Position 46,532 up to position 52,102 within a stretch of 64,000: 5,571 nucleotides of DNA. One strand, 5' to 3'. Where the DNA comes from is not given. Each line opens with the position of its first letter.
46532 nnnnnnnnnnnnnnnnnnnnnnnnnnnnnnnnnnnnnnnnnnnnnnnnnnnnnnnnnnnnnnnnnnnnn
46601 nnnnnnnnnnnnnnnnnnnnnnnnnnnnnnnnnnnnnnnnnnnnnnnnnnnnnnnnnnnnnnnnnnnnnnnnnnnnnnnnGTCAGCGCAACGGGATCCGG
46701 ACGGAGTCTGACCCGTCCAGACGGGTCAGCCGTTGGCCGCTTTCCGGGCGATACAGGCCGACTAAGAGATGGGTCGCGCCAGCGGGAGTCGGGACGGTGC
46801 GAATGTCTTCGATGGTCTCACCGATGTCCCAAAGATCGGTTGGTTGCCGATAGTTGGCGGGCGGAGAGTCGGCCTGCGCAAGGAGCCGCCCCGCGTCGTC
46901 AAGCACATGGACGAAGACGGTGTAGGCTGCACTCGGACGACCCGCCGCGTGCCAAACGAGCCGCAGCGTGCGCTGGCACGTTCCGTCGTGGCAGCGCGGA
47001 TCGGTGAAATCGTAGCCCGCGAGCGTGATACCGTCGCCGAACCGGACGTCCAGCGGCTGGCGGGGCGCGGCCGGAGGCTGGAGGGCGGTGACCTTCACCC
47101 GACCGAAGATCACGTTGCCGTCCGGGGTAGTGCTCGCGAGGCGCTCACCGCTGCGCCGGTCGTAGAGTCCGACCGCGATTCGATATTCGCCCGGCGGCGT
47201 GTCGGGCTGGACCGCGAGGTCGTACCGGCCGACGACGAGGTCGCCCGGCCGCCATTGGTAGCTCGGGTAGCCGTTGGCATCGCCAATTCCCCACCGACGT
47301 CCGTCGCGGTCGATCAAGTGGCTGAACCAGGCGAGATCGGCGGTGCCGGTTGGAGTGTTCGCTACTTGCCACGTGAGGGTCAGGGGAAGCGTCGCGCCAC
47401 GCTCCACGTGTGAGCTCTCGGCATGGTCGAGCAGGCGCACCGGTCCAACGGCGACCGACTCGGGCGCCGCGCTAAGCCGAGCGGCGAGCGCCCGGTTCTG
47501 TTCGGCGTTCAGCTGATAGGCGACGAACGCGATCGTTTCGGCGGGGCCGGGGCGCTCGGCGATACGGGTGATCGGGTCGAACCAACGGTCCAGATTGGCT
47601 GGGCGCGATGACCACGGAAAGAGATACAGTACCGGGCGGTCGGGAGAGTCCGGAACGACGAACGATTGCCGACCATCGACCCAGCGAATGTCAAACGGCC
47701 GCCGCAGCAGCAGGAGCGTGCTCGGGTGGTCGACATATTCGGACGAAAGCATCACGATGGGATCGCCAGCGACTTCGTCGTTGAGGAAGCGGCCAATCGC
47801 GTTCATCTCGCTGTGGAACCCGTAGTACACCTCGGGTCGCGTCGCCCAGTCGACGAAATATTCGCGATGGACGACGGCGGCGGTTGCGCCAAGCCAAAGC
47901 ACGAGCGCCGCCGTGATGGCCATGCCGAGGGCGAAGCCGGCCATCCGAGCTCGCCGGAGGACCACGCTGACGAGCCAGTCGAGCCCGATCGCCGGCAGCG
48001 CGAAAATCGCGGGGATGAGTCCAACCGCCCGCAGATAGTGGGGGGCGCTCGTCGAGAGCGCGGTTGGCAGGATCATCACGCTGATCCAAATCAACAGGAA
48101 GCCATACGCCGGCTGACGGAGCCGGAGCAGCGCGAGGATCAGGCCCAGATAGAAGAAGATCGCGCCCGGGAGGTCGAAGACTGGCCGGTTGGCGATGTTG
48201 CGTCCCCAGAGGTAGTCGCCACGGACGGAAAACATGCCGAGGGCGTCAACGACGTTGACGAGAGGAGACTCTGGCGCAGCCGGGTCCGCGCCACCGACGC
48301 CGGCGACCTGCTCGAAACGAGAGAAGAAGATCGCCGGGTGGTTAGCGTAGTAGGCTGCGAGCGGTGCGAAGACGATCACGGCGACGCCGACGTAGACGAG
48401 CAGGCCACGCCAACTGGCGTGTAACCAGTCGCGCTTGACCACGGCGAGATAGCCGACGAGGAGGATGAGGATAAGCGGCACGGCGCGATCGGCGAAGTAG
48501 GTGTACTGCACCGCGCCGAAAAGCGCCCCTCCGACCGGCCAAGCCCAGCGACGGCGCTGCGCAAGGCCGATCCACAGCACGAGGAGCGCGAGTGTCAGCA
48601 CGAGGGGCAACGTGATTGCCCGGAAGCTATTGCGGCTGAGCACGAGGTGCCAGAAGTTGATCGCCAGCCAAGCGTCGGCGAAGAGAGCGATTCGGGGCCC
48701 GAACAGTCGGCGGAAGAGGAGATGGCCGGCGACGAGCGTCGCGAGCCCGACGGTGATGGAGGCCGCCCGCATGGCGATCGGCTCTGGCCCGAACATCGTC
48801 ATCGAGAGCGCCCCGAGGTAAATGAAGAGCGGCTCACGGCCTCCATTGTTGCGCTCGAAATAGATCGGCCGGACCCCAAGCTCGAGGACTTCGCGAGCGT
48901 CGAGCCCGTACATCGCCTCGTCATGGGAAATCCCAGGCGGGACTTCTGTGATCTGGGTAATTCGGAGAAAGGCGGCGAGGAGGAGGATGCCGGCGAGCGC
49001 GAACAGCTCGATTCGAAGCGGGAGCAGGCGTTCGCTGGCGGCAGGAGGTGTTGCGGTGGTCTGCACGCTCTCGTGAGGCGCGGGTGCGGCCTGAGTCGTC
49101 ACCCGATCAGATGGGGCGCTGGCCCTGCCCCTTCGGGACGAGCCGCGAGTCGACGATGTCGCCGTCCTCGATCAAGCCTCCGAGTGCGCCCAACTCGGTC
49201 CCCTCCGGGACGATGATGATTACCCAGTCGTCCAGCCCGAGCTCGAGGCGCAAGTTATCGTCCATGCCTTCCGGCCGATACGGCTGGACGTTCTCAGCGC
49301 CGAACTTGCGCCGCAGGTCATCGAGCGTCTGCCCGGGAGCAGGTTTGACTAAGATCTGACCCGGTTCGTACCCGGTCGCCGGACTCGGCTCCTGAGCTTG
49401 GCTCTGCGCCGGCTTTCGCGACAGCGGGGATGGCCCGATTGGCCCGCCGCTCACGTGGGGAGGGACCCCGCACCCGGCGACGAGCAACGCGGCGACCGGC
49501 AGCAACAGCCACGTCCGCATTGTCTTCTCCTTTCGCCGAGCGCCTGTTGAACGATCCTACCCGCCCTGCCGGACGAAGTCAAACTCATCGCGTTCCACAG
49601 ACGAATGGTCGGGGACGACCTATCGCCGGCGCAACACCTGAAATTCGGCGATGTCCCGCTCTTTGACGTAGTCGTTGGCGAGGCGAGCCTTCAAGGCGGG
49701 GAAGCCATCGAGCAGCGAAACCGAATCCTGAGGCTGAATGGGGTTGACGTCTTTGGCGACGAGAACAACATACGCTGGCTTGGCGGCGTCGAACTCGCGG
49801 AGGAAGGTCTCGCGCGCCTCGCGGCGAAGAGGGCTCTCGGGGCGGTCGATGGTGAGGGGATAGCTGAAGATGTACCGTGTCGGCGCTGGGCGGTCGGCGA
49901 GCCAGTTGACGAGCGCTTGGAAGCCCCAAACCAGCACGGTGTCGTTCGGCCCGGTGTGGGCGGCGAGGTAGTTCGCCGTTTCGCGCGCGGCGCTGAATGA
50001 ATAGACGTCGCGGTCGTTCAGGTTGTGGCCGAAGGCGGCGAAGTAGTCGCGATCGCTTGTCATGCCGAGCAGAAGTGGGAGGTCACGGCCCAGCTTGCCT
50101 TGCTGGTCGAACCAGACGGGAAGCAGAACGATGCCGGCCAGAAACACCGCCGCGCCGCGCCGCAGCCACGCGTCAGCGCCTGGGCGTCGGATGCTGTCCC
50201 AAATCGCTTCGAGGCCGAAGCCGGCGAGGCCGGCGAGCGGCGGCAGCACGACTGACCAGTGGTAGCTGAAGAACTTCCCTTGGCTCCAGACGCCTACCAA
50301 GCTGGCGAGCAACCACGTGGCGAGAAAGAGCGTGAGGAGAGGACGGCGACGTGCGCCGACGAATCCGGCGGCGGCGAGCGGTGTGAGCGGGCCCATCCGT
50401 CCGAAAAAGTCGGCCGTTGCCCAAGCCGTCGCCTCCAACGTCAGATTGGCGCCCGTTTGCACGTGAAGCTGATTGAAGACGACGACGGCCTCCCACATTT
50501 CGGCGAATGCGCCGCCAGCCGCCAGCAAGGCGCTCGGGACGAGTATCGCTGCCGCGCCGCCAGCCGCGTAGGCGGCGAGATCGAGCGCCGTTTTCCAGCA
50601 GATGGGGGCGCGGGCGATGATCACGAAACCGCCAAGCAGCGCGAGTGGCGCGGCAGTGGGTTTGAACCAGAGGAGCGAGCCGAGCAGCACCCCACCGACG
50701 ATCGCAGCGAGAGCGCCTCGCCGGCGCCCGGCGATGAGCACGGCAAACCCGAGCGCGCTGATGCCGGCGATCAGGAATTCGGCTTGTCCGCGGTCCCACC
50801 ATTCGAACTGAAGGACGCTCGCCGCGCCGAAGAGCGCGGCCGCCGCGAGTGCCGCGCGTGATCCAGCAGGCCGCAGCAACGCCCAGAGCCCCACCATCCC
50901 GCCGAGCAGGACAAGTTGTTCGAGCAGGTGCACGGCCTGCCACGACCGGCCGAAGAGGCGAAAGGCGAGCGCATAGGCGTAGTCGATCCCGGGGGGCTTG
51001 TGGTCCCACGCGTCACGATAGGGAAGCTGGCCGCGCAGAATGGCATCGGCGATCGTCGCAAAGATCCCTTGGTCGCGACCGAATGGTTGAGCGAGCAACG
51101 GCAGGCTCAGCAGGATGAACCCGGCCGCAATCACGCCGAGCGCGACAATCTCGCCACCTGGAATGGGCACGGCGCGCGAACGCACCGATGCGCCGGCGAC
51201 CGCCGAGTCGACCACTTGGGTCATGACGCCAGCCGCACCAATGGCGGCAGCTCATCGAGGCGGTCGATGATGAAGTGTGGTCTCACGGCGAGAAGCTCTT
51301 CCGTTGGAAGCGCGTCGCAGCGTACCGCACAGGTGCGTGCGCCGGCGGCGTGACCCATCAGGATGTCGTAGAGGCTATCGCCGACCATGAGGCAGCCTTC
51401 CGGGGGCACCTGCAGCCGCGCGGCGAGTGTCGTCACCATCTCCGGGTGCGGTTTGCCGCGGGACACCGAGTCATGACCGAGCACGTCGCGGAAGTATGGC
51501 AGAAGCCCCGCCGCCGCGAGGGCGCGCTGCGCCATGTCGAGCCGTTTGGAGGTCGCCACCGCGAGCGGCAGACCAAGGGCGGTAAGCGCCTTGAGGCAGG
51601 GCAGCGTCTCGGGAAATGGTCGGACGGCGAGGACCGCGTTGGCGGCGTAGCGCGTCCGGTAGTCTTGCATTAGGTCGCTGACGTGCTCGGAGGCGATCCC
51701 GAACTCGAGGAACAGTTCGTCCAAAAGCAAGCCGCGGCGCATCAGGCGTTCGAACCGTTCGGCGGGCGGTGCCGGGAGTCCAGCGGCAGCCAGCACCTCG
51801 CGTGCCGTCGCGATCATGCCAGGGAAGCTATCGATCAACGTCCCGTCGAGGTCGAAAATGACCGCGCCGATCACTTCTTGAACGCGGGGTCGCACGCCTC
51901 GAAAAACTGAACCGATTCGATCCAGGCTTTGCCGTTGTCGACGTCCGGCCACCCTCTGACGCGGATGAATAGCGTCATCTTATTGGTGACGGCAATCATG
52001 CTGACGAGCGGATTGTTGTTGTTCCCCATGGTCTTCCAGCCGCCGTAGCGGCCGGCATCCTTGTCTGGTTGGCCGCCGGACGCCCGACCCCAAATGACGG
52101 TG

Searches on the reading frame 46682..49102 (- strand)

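Call 54: search_protein_families(library=pfam, proteins=[window:46682-49102:-], max_evalue=0.00001)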
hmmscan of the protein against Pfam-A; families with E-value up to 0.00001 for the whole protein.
window:46682-49102:- (806 aa): 1 family
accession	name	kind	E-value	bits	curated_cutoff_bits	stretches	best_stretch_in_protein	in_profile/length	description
PF13231.12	PMT_2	-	6.3e-08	33.4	26.1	1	91-248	4-157/160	Dolichyl-phosphate-mannose-protein mannosyltransferase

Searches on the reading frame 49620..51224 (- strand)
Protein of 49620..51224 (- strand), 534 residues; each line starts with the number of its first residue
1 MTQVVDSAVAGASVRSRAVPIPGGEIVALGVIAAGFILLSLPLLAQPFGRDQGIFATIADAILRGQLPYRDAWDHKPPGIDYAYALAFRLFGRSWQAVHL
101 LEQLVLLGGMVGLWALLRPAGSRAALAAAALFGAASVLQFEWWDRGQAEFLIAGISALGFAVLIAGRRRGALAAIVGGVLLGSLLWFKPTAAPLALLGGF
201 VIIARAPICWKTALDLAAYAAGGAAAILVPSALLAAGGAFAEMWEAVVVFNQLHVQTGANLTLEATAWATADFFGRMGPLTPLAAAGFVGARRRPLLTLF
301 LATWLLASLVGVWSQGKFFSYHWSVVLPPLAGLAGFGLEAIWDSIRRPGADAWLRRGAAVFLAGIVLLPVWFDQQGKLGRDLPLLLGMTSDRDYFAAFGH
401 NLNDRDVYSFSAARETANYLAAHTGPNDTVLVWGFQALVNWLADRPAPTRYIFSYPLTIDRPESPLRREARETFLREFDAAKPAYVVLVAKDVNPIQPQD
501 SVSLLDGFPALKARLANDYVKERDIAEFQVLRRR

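Call 54: search_protein_families(library=pfam, proteins=[window:49620-51224:-], max_evalue=0.00001)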
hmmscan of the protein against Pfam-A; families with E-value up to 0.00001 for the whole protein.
window:49620-51224:- (534 aa): 1 family
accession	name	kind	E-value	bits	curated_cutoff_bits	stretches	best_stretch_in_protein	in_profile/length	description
PF13231.12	PMT_2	-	2.7e-07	31.4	26.1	1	75-220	1-145/160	Dolichyl-phosphate-mannose-protein mannosyltransferase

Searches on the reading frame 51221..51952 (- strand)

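Call 54: search_protein_families(library=pfam, proteins=[window:51221-51952:-], max_evalue=0.00001)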
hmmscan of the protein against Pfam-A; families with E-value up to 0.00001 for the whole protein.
window:51221-51952:- (243 aa): 4 families
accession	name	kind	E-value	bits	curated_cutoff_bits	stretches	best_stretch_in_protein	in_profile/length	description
PF13419.12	HAD_2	-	1e-35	123.9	23.8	1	31-210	1-178/178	Haloacid dehalogenase-like hydrolase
PF00702.32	Hydrolase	-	4.6e-33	115.7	26.4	1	29-204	2-191/191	haloacid dehalogenase-like hydrolase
PF13242.12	Hydrolase_like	-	6e-17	61.8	22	1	165-235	2-75/75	HAD-hyrolase-like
PF12710.13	HAD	-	4.3e-08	34.2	27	1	31-199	1-187/189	haloacid dehalogenase-like hydrolase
